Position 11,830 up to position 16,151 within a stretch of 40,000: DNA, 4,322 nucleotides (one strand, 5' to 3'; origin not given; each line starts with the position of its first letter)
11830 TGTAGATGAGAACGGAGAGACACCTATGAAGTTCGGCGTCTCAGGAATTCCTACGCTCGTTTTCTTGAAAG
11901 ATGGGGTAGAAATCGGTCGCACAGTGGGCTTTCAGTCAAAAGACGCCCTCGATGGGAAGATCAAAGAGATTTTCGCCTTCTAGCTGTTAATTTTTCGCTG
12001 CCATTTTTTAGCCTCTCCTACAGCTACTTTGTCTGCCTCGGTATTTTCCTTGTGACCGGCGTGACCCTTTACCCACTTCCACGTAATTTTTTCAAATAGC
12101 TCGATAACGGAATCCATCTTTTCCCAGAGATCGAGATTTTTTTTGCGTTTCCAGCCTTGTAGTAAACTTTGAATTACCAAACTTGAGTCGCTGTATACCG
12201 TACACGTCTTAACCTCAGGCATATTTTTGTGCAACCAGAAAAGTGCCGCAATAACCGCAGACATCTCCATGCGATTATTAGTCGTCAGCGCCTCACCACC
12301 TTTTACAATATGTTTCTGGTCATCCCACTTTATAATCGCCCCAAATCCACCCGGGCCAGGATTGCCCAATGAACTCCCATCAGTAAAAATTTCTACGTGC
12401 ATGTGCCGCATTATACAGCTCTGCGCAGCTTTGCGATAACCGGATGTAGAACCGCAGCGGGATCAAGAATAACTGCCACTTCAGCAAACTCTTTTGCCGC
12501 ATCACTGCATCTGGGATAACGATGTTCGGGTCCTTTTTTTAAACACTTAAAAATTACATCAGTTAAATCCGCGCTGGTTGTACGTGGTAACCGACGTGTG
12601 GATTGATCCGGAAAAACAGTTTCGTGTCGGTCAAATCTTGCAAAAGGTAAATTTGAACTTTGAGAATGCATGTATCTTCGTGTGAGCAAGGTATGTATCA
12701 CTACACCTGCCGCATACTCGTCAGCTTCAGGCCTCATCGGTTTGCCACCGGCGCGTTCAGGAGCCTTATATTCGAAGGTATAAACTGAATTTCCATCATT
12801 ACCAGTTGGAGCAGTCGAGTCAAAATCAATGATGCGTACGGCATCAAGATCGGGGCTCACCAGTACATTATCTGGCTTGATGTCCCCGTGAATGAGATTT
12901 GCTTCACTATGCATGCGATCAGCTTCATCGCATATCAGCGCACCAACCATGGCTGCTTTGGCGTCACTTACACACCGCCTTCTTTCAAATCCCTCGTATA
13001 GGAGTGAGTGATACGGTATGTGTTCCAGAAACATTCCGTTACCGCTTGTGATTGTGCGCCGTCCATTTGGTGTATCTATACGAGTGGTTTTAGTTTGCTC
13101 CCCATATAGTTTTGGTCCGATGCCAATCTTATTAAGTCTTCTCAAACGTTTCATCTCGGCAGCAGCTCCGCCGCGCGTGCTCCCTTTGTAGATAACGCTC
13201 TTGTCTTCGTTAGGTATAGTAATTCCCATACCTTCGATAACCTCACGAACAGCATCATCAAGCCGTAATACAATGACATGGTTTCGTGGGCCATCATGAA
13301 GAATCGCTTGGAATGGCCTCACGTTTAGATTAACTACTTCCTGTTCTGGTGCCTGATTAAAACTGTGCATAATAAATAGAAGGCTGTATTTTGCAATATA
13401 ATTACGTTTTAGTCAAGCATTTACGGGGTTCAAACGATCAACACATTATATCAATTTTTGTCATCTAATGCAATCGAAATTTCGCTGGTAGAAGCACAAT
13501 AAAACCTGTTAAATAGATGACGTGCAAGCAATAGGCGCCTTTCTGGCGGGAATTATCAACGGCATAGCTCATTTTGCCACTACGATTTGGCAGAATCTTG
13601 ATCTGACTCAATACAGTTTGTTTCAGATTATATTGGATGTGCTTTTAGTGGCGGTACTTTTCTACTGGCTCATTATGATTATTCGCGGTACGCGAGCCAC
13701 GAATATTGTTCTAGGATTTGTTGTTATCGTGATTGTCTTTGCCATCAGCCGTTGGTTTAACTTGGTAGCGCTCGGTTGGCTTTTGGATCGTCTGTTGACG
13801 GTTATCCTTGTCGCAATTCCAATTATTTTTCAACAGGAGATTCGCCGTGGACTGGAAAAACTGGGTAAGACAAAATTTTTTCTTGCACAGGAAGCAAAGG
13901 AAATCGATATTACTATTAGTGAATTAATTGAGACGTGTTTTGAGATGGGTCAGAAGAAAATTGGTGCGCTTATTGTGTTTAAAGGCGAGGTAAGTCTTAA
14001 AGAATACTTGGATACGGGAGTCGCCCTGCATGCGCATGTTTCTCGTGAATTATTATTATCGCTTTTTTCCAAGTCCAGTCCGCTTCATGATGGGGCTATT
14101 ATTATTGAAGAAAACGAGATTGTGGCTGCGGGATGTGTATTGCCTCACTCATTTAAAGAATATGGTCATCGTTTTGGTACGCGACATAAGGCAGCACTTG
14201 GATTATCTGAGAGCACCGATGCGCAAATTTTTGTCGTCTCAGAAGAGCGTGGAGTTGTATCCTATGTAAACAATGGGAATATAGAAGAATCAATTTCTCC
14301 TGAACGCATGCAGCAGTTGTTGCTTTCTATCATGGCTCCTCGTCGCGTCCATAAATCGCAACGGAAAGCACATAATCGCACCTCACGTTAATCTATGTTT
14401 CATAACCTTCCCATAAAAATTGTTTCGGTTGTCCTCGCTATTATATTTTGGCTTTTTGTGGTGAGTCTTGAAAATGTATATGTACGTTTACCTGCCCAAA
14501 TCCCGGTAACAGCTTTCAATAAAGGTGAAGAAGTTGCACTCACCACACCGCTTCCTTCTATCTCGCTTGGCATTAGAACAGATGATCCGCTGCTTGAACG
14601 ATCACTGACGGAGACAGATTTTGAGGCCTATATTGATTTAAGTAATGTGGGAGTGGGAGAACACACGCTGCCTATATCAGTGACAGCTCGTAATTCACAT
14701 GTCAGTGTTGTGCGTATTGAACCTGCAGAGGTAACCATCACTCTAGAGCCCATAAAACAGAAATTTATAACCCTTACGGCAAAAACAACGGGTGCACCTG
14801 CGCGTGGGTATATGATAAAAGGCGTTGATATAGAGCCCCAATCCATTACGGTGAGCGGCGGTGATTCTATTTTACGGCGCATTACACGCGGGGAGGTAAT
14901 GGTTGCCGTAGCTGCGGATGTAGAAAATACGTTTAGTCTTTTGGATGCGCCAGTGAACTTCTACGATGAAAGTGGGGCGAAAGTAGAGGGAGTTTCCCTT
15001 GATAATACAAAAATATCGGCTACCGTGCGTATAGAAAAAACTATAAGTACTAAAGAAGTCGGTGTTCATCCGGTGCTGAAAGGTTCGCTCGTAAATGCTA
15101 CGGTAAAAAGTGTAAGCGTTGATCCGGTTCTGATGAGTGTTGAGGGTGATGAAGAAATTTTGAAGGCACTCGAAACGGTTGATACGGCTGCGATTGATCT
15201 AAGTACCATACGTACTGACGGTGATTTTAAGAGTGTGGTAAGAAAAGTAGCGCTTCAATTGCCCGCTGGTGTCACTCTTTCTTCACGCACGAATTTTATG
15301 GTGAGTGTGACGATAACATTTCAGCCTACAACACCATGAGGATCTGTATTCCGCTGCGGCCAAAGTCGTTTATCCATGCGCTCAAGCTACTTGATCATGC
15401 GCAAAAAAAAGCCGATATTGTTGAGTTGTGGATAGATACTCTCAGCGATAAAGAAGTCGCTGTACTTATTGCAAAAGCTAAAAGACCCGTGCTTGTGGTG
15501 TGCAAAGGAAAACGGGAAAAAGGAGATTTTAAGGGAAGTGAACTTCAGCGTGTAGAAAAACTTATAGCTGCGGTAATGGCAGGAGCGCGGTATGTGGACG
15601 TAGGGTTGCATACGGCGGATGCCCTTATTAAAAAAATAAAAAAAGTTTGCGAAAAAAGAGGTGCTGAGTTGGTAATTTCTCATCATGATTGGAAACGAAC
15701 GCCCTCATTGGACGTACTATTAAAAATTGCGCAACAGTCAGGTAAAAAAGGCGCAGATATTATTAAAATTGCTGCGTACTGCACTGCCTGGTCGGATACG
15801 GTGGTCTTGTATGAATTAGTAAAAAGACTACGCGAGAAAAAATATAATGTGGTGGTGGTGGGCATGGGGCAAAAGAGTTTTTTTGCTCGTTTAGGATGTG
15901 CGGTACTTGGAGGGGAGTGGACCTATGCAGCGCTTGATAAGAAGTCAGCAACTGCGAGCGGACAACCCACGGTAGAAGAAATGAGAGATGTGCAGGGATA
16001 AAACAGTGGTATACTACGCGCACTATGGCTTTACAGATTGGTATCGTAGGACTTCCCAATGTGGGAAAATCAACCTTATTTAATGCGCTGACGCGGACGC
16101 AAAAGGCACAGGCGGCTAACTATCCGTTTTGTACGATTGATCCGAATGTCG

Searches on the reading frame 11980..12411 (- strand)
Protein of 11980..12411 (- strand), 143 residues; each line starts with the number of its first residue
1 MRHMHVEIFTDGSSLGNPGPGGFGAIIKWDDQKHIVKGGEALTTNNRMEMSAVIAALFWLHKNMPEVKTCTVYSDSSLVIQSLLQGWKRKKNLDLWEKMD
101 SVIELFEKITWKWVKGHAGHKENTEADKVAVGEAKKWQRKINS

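Call 9: search_protein_families(library=pfam, proteins=[window:11980-12411:-], max_evalue=0.001)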
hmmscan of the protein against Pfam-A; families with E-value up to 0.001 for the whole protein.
window:11980-12411:- (143 aa): 2 families
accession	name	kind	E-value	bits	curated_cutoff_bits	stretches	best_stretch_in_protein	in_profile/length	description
PF00075.30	RNase_H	-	2.8e-31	109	25.8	1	5-133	3-139/141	RNase H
PF13456.12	RVT_3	-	6.7e-06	26.5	21.6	1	10-115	2-109/123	Reverse transcriptase-like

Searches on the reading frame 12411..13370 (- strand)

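Call 9: search_protein_families(library=pfam, proteins=[window:12411-13370:-], max_evalue=0.001)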
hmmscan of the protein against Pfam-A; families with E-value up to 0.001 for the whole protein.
window:12411-13370:- (319 aa): 3 families
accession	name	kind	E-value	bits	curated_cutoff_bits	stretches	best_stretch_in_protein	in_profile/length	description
PF00069.31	Pkinase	-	4.4e-21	75.9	31.7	1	115-285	77-252/263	Protein kinase domain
PF07714.23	PK_Tyr_Ser-Thr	-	2.2e-06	27.6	23.1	1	155-284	119-248/258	Protein tyrosine and serine/threonine kinase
PF01636.29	APH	-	0.00086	19.6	23.2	0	152-185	161-196/239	Phosphotransferase enzyme family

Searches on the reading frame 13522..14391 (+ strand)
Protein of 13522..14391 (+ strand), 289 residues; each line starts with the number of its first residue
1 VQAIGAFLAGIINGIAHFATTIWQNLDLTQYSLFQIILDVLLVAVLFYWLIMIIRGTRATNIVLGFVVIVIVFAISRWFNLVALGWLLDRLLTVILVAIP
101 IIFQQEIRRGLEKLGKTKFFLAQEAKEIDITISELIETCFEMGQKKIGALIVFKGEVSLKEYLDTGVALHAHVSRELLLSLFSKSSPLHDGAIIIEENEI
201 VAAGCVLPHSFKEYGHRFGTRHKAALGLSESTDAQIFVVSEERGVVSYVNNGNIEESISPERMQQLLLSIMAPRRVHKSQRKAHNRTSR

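Call 9: search_protein_families(library=pfam, proteins=[window:13522-14391:+], max_evalue=0.001)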
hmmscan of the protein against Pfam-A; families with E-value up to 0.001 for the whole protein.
window:13522-14391:+ (289 aa): 2 families
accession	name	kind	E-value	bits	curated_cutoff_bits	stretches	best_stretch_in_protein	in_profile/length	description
PF02457.21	DAC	-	2e-38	131.1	27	1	137-253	2-118/119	DisA bacterial checkpoint controller nucleotide-binding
PF19293.4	CdaA_N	-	4.3e-09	36.9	23.8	1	36-107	9-81/81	CdaA N-terminal transmembrane domain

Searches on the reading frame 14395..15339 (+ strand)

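Call 9: search_protein_families(library=pfam, proteins=[window:14395-15339:+], max_evalue=0.001)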
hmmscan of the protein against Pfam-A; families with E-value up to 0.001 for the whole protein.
window:14395-15339:+ (314 aa): 1 family
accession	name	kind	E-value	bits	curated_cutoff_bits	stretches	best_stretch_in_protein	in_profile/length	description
PF07949.17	YbbR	-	1.4e-16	61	22.3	2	226-307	6-81/81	YbbR-like protein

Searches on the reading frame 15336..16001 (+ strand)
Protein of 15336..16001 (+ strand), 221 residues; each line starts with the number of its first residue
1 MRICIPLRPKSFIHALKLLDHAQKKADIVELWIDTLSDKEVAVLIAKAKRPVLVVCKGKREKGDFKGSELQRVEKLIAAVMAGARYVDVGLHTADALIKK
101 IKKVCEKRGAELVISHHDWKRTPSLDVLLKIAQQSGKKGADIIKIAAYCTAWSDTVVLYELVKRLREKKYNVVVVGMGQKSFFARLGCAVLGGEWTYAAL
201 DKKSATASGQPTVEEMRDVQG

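Call 9: search_protein_families(library=pfam, proteins=[window:15336-16001:+], max_evalue=0.001)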
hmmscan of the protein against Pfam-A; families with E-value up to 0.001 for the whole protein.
window:15336-16001:+ (221 aa): 1 family
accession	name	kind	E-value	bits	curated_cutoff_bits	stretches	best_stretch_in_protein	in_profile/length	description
PF01487.21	DHquinase_I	-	1.1e-38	134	22.2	1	4-219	1-229/230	Type I 3-dehydroquinase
